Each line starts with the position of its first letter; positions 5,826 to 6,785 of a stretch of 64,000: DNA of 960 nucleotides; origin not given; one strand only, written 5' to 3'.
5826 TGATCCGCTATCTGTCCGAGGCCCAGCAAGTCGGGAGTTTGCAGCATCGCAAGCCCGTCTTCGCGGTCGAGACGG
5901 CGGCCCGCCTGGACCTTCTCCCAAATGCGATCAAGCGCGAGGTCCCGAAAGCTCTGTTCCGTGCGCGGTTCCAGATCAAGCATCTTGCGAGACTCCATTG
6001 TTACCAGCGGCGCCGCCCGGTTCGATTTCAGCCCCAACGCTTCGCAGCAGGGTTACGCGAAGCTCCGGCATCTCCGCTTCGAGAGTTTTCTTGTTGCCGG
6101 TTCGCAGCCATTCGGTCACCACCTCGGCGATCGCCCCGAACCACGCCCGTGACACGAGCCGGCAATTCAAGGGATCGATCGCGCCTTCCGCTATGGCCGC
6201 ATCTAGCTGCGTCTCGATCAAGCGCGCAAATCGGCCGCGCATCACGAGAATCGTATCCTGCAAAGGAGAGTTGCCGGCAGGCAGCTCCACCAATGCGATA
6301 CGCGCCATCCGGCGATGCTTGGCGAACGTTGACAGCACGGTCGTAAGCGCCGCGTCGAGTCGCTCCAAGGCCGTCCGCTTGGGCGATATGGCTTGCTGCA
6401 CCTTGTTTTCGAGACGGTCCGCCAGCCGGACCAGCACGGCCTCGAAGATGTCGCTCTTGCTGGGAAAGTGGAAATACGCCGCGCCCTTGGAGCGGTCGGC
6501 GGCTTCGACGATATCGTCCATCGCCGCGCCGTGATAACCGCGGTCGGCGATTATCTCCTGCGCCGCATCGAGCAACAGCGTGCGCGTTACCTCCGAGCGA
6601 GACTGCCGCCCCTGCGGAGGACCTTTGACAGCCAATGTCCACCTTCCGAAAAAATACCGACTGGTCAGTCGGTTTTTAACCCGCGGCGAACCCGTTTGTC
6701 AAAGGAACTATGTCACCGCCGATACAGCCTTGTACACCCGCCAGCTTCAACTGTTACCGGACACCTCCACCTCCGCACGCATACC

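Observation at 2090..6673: Futalosine-pathway menaquinone operon headed by its own TetR regulator with a perfect operator palindrome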

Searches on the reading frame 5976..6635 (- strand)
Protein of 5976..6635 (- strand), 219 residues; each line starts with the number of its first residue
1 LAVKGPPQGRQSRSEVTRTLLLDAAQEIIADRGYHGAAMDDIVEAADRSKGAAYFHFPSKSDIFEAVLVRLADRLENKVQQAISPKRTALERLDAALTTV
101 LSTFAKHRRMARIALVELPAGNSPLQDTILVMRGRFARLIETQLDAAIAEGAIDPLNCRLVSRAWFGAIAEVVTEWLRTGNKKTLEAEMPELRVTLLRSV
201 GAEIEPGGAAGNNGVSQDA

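Call 5: search_protein_families(library=ncbifam, proteins=[window:5976-6635:-], max_evalue=0.001)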
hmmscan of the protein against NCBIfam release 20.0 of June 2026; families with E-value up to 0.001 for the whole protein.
window:5976-6635:- (219 aa): 19 families
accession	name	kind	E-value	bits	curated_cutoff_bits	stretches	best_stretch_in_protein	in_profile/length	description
NF053878.1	FATransRegFadRBac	equivalog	8.2e-23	81.2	200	1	21-199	8-187/190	fatty acid metabolism transcriptional regulator FadR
NF041196.1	ScbR_bind_reg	equivalog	1.7e-22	80.5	150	1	11-155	1-143/191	ScbR family autoregulator-binding transcription factor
NF053731.1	TransRegFasRMycb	equivalog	3.6e-18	66.1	330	1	12-179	8-171/199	HTH-type transcriptional activator FasR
NF051852.1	efflux_TF_MtrR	exception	2.9e-12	46.8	280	1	15-150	9-146/205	multidrug efflux system transcriptional repressor MtrR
NF050111.1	TransRegSACE7040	equivalog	5.7e-12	45.9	250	1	18-101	3-86/186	SACE_7040 family transcriptional regulator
TIGR03384.1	betaine_BetI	equivalog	6.7e-11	42.2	201.3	1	14-105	6-97/189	choline-binding transcriptional repressor BetI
TIGR03613.1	RutR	equivalog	2e-10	40.9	368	1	11-129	3-120/202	pyrimidine utilization regulatory protein R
NF007430.0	PRK09975.1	equivalog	3.3e-10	39.5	274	1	16-192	11-193/220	acrEF/envCD operon transcriptional regulator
NF051457.1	acryl_TF_AcuR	equivalog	2.2e-09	36.9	247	1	4-108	5-110/204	acrylate utilization transcriptional regulator AcuR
NF007949.0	PRK10668.1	equivalog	4e-09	36.3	271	1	13-104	8-100/216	multidrug efflux transporter transcriptional repressor AcrR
NF033703.1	transcr_KstR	equivalog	4.9e-09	36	280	1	18-109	9-100/185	cholesterol catabolism transcriptional regulator KstR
NF001978.0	PRK00767.1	equivalog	6.1e-09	36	118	1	14-100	7-94/197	transcriptional regulator BetI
NF058643.1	TranRegCurRPseudo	equivalog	2.2e-08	34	300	1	15-153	6-145/193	TetR family transcriptional repressor CurR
NF011584.0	PRK15008.1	equivalog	1.7e-07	31.3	230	1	9-127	10-128/212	HTH-type transcriptional regulator RutR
NF037937.1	septum_RefZ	equivalog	1e-06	28.8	180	1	21-118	4-103/195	forespore capture DNA-binding protein RefZ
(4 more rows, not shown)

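Call 6: search_protein_families(library=pfam, proteins=[window:5976-6635:-], max_evalue=0.001)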
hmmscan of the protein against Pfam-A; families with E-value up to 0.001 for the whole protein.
window:5976-6635:- (219 aa): 3 families
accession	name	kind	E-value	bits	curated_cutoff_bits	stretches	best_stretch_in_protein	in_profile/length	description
PF00440.29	TetR_N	-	6.5e-15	55.1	24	1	21-67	1-47/47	Bacterial regulatory proteins, tetR family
PF17932.6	TetR_C_24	-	2.3e-09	37.9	26.4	1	88-178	3-92/114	Tetracyclin repressor-like, C-terminal domain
PF08359.16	TetR_C_4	-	3.1e-09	37.5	21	1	75-189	8-123/133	YsiA-like protein, C-terminal region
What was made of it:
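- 5976..6635 (-): TetR-family regulator, 219 aa, with a FadR/YsiA-like ligand domain. Pfam: PF00440 55.1 bits, PF17932 and PF08359 (call 6).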

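Call 10: find_homologous_proteins(query=window:5976-6635:-, max_evalue=1e-10)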
Query window:5976-6635:- (219 aa): 109 proteins with E <= 1e-10 among 2618 candidates.
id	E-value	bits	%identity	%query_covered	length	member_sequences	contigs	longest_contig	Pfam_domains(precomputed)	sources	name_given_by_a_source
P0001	4.4e-134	463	100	100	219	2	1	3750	PF00440.30,PF17932.7,PF08359.17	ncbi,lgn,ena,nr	ncbi:MAG: TetR/AcrR family transcriptional regulator [Chloroflexi bacterium]|nr:TetR/AcrR family tra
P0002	9.0e-123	426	93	100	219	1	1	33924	PF00440.30,PF17932.7,PF08359.17,PF21351.3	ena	-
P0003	3.0e-122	424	92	100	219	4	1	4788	PF00440.30,PF17932.7,PF08359.17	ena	-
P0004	1.7e-114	399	88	100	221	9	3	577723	PF00440.30,PF17932.7,PF08359.17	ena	-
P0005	4.5e-114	397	90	94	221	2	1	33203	PF00440.30,PF17932.7,PF08359.17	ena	-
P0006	2.3e-113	395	88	100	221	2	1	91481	PF00440.30,PF17932.7,PF08359.17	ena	-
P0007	7.2e-112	390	85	99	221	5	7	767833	PF00440.30,PF17932.7,PF08359.17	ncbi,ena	-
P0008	3.7e-105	368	85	95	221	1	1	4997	PF00440.30,PF17932.7,PF08359.17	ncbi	-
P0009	1.8e-104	366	89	91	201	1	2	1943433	PF00440.30,PF17932.7,PF08359.17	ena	-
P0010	5.6e-96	338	80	93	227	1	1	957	PF00440.30,PF17932.7,PF08359.17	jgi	jgi:AcrR family transcriptional regulator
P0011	1.0e-90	321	77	94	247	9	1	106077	PF00440.30,PF17932.7,PF08359.17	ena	-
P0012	2.6e-75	271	68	89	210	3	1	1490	PF00440.30,PF17932.7,PF08359.17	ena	-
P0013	1.8e-74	268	68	87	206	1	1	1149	PF00440.30,PF17932.7,PF08359.17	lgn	-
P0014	1.9e-67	245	64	88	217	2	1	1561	PF00440.30,PF17932.7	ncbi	-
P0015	3.7e-67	244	59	100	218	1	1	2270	PF00440.30,PF17932.7,PF08359.17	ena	-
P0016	3.9e-67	244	92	59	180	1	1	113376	PF00440.30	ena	-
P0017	1.4e-66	242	61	84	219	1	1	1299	PF00440.30,PF17932.7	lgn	-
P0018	7.0e-66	240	61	93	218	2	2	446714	PF00440.30,PF17932.7,PF08359.17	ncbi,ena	-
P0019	9.1e-66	240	60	98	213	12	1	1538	PF00440.30,PF17932.7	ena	-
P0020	1.9e-65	239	61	93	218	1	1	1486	PF00440.30,PF17932.7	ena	-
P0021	2.2e-65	238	61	97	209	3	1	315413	PF00440.30,PF17932.7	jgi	jgi:TetR/AcrR family transcriptional regulator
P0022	3.0e-65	238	58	99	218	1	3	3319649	PF00440.30,PF17932.7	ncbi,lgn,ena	-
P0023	3.2e-65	238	59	94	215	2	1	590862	PF00440.30,PF17932.7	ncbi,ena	-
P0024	3.6e-65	238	61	93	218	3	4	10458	PF00440.30,PF17932.7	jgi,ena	jgi:AcrR family transcriptional regulator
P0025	4.8e-65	237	58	92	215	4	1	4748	PF00440.30,PF17932.7,PF08359.17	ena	-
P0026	9.8e-65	236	60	95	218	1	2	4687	PF00440.30,PF17932.7,PF08359.17,PF21351.3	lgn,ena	-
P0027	1.3e-64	236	60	97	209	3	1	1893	PF00440.30,PF17932.7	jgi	jgi:AcrR family transcriptional regulator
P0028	4.3e-64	234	62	88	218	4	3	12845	PF00440.30,PF17932.7,PF08359.17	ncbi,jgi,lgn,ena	-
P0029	1.3e-63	233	60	94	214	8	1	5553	PF00440.30,PF17932.7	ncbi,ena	-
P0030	5.4e-62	227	60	92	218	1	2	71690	PF00440.30,PF17932.7,PF08359.17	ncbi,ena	-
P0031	2.0e-58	216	57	87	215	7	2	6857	PF00440.30,PF17932.7,PF08359.17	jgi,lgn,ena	-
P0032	3.1e-58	215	57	91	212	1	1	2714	PF00440.30,PF17932.7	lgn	-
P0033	6.6e-49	185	48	89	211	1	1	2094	PF00440.30,PF17932.7,PF08359.17,PF21351.3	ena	-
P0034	9.4e-49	184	47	92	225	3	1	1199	PF00440.30,PF17932.7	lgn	-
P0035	2.4e-48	183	45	94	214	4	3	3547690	PF00440.30,PF17932.7,PF21351.3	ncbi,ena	-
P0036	3.0e-48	182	44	94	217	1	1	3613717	PF00440.30,PF17932.7,PF21351.3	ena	-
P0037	3.2e-48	182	48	86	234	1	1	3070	PF00440.30,PF17932.7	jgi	jgi:AcrR family transcriptional regulator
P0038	7.6e-48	181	44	94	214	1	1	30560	PF00440.30,PF17932.7,PF21351.3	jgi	-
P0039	1.5e-47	180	47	95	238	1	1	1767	PF00440.30,PF17932.7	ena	-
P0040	1.9e-47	180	46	91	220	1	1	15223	PF00440.30,PF17932.7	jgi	jgi:AcrR family transcriptional regulator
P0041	1.9e-46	177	44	92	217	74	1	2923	PF00440.30,PF17932.7,PF21351.3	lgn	-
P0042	2.2e-46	176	44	92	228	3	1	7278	PF00440.30,PF17932.7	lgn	-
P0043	2.6e-46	176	44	94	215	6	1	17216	PF00440.30,PF17932.7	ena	-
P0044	6.4e-46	175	45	90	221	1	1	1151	PF00440.30,PF17932.7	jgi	jgi:TetR/AcrR family transcriptional regulator, fatty acid metabolism regulator protein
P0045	5.7e-45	172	43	92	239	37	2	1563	PF00440.30,PF17932.7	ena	-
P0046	1.6e-44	170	46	89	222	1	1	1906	PF00440.30,PF17932.7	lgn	-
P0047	2.5e-44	170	41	92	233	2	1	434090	PF00440.30,PF17932.7,PF21351.3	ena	-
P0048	7.1e-44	168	43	91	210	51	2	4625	PF00440.30,PF17932.7,PF08359.17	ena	-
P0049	1.4e-43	167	46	95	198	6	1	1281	PF00440.30,PF17932.7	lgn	-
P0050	1.3e-42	164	45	89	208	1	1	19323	PF00440.30,PF17932.7,PF08359.17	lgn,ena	-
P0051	1.4e-42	164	47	87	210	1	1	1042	PF00440.30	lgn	-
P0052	2.7e-42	163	47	88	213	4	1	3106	PF00440.30,PF17932.7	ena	-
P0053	2.8e-42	163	47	87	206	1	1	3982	PF00440.30,PF17932.7,PF08359.17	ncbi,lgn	-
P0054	5.2e-41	159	44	85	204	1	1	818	PF00440.30,PF17932.7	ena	-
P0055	8.0e-41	158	45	85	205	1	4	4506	PF00440.30,PF17932.7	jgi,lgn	jgi:AcrR family transcriptional regulator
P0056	9.4e-41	158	43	87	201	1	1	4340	PF00440.30,PF17932.7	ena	-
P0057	1.5e-40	157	40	85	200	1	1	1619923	PF00440.30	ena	-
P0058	5.9e-40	155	43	85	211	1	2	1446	PF00440.30,PF17932.7,PF08359.17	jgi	jgi:AcrR family transcriptional regulator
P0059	7.2e-40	155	41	86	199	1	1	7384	PF00440.30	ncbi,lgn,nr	ncbi:MAG: TetR/AcrR family transcriptional regulator [Anaerolineae bacterium]|nr:TetR/AcrR family tr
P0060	1.9e-39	154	44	83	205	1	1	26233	PF00440.30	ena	-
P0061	2.5e-39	153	44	90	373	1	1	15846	PF00440.30,PF17932.7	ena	-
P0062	4.8e-39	152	43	86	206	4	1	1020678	PF00440.30,PF17932.7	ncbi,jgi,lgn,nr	ncbi:MAG: TetR/AcrR family transcriptional regulator [Pleurocapsa minor GSE-CHR-MK-17-07R]|jgi:AcrR 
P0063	1.0e-38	151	45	83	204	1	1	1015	PF00440.30,PF17932.7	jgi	jgi:TetR/AcrR family transcriptional regulator, fatty acid metabolism regulator protein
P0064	4.4e-38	149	42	86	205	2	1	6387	PF00440.30,PF17932.7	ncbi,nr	ncbi:MAG: TetR/AcrR family transcriptional regulator, partial [Anaerolineae bacterium]|nr:TetR/AcrR 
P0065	6.2e-38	149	43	87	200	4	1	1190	PF00440.30,PF17932.7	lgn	-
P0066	8.2e-37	145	41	85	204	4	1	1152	PF00440.30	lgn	-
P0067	2.4e-36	144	40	85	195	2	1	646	PF00440.30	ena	-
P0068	3.3e-36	143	43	85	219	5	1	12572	PF00440.30,PF17932.7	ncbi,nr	ncbi:MAG TPA: TetR/AcrR family transcriptional regulator [bacterium]|nr:TetR/AcrR family transcripti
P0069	7.5e-36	142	43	85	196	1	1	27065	PF00440.30,PF17932.7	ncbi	-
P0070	9.7e-36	142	39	95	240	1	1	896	PF00440.30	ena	-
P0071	1.0e-35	142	39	86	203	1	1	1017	PF00440.30,PF17932.7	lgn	-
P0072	1.4e-35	141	39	90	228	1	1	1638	PF00440.30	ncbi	-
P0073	2.5e-35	140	43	86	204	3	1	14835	PF00440.30,PF17932.7,PF21351.3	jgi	jgi:AcrR family transcriptional regulator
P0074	4.3e-35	140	41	85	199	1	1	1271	PF00440.30,PF17932.7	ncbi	-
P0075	1.1e-34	138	41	89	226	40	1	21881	PF00440.30,PF17932.7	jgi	-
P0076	2.1e-34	137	40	90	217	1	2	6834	PF00440.30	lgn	-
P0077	3.2e-34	137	39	84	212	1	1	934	PF00440.30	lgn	-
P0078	3.4e-34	137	39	81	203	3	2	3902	PF00440.30,PF17932.7,PF21351.3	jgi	jgi:AcrR family transcriptional regulator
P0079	5.7e-34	136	40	88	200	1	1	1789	PF00440.30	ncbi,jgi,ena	-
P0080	1.7e-33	134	38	84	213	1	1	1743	PF00440.30,PF17932.7,PF21351.3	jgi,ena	-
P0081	2.5e-33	134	38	90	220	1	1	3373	PF00440.30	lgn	-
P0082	1.3e-32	131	38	84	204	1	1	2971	PF00440.30,PF17932.7,PF21351.3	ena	-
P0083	1.5e-32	131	41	84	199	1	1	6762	PF00440.30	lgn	-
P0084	2.6e-32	130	41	84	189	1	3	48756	PF00440.30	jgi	jgi:AcrR family transcriptional regulator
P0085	8.5e-32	129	39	87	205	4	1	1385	PF00440.30,PF17932.7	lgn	-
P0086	1.4e-31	128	43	69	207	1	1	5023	PF00440.30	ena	-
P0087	5.9e-31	126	39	86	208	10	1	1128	PF00440.30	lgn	-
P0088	1.0e-30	125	40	85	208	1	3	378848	PF00440.30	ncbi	-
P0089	1.1e-30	125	39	87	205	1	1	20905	PF00440.30,PF17932.7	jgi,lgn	jgi:AcrR family transcriptional regulator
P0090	1.8e-30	124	39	84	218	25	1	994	PF00440.30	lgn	-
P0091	4.5e-30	123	45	70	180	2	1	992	PF17932.7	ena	-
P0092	9.4e-30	122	39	85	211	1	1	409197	PF00440.30,PF17932.7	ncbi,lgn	-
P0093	4.2e-29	120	37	88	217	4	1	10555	PF00440.30,PF17932.7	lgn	-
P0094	8.2e-26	109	36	84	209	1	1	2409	PF00440.30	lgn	-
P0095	4.6e-14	71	34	89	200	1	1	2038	PF00440.30,PF17932.7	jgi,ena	-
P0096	1.1e-13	70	45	42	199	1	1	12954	PF00440.30,PF17932.7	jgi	jgi:AcrR family transcriptional regulator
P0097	1.3e-13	69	44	42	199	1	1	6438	PF00440.30,PF17932.7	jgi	jgi:AcrR family transcriptional regulator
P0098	2.8e-13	68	47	40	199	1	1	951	PF00440.30,PF17932.7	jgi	jgi:AcrR family transcriptional regulator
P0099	1.6e-12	66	34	85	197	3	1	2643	PF00440.30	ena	-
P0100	3.1e-12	65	35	74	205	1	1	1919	PF00440.30,PF17932.7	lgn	-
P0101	3.6e-12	65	34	69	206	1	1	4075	PF14246.12,PF00440.30,PF17932.7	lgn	-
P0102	5.1e-12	64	32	87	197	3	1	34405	PF00440.30,PF17932.7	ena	-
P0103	1.6e-11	63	45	40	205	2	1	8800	PF00440.30,PF17932.7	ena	-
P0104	3.8e-11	61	55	27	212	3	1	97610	PF00440.30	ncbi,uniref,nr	ncbi:TetR/AcrR family transcriptional regulator [Adlercreutzia sp. R7]|uniref:TetR/AcrR family trans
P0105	5.4e-11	61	41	45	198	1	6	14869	PF00440.30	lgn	-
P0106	5.9e-11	61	51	31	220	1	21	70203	PF00440.30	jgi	jgi:AcrR family transcriptional regulator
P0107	6.3e-11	61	51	31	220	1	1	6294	PF00440.30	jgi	jgi:AcrR family transcriptional regulator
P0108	8.6e-11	60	32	65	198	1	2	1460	PF00440.30,PF17932.7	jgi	jgi:AcrR family transcriptional regulator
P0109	9.7e-11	60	35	72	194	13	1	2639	PF00440.30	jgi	jgi:AcrR family transcriptional regulator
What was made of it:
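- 5976..6635 (-): The sequence is 100% identical to an NCBI Chloroflexi MAG protein (call 10).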

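Call 12: find_related_loci(query=A1, collection=genome_contigs, flank=8000)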
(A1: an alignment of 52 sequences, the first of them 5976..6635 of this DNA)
Query A1 (219 aa) in genome_contigs; peptide patterns used: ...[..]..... (x = any residue, [..] = any of these).
600 stretches matched a pattern (row limit reached: there are more); 593 encode a relative of the query (tblastn E <= 1e-3); the best 80 are kept; 80 distinct loci.
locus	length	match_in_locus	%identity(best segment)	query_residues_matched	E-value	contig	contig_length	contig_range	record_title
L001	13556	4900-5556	93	1-219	2e-133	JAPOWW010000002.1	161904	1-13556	MAG: Chloroflexota bacterium isolate COS3_bin_10 NODE_44_length_161904_cov_15.4269, whole genome shotgun sequence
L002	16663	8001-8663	87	1-219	2e-123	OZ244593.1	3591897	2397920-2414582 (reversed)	MAG: Chloroflexota bacterium isolate 88f3a034-1e95-44e9-9cba-3f5f03d74490 genome assembly, chromosome: 1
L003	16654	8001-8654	85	1-216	8e-120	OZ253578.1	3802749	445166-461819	MAG: Chloroflexota bacterium isolate 48853afe-6264-4d68-b03e-03448b293cf5 genome assembly, chromosome: 1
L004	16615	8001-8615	77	1-205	9e-99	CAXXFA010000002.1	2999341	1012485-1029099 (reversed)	MAG: Chloroflexota bacterium isolate 89e1c7f9-7971-4734-96c6-435762dbc333 genome assembly, contig: contig_2, whole genom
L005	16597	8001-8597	60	1-201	1e-69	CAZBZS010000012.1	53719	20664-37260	MAG TPA_asm: uncultured Chloroflexota bacterium isolate SRP092902_co1_109 genome assembly, contig: NODE_556_length_53719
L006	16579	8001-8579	47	15-207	5e-56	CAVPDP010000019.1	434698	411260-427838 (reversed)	MAG: uncultured Chloroflexia bacterium isolate MFD00031.bin.2.123 genome assembly, contig: contig_34122, whole genome sh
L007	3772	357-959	47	15-215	2e-55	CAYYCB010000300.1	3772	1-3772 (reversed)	MAG TPA_asm: uncultured Ktedonobacterales bacterium isolate SRP272529_co2_235 genome assembly, contig: NODE_49973_length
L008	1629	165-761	47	15-213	8e-57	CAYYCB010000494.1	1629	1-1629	MAG TPA_asm: uncultured Ktedonobacterales bacterium isolate SRP272529_co2_235 genome assembly, contig: NODE_172091_lengt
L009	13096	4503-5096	47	3-204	1e-54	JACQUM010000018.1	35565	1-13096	MAG: Chloroflexi bacterium isolate NC_groundwater_1437_Ag_S-0.65um_65_24 S_p65_S5_coassembly_k141_849330, whole genome s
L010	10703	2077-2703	45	1-202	4e-54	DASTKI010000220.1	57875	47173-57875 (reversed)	MAG TPA_asm: Ktedonobacterales bacterium isolate SMAG_U2012 k141_1522538, whole genome shotgun sequence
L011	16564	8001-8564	49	15-202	2e-54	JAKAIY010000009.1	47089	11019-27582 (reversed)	MAG: Chloroflexi bacterium isolate WY3.bin53 NODE_1057_length_47089_cov_1.535497, whole genome shotgun sequence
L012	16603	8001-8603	45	1-201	7e-54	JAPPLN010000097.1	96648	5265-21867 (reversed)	MAG: Chloroflexota bacterium isolate RHO3_bin_23 NODE_542_length_96648_cov_31.489114, whole genome shotgun sequence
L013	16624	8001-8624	47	1-201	7e-54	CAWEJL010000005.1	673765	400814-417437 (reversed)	MAG: uncultured Chloroflexia bacterium isolate MFD05942.bin.2.169 genome assembly, contig: contig_2064, whole genome sho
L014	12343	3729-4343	46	4-211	3e-53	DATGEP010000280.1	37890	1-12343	MAG TPA_asm: Ktedonobacterales bacterium isolate SMAG_U9705 k141_1553697, whole genome shotgun sequence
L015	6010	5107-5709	44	1-201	3e-53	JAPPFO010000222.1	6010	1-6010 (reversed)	MAG: Chloroflexota bacterium isolate RHO1_bin_32 NODE_14329_length_6010_cov_4.762217, whole genome shotgun sequence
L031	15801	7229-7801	43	15-205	7e-50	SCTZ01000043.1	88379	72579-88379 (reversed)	MAG: Chloroflexota bacterium isolate FW602_bin.16 FW602_bin.16-23120, whole genome shotgun sequence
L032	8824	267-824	46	21-208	2e-49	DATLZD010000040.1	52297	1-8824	MAG TPA_asm: Dehalococcoidia bacterium isolate SMAG_U13289 k141_455107, whole genome shotgun sequence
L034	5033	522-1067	44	10-191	2e-49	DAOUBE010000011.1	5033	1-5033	MAG TPA_asm: Dehalococcoidia bacterium isolate H68_708 k101_360447, whole genome shotgun sequence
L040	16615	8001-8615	45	5-209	9e-48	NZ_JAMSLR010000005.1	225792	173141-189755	Thermalbibacter longus strain CFH 74404 Scaffold5, whole genome shotgun sequence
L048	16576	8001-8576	44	10-201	2e-46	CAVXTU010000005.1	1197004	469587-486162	MAG: uncultured Chloroflexia bacterium isolate MFD05684.bin.2.84 genome assembly, contig: contig_37635, whole genome sho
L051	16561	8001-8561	42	17-203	4e-46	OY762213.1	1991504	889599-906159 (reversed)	MAG: Dehalococcoidia bacterium isolate 03469a5e-dcd7-4577-8116-c1a2ee551a24 genome assembly, chromosome: 1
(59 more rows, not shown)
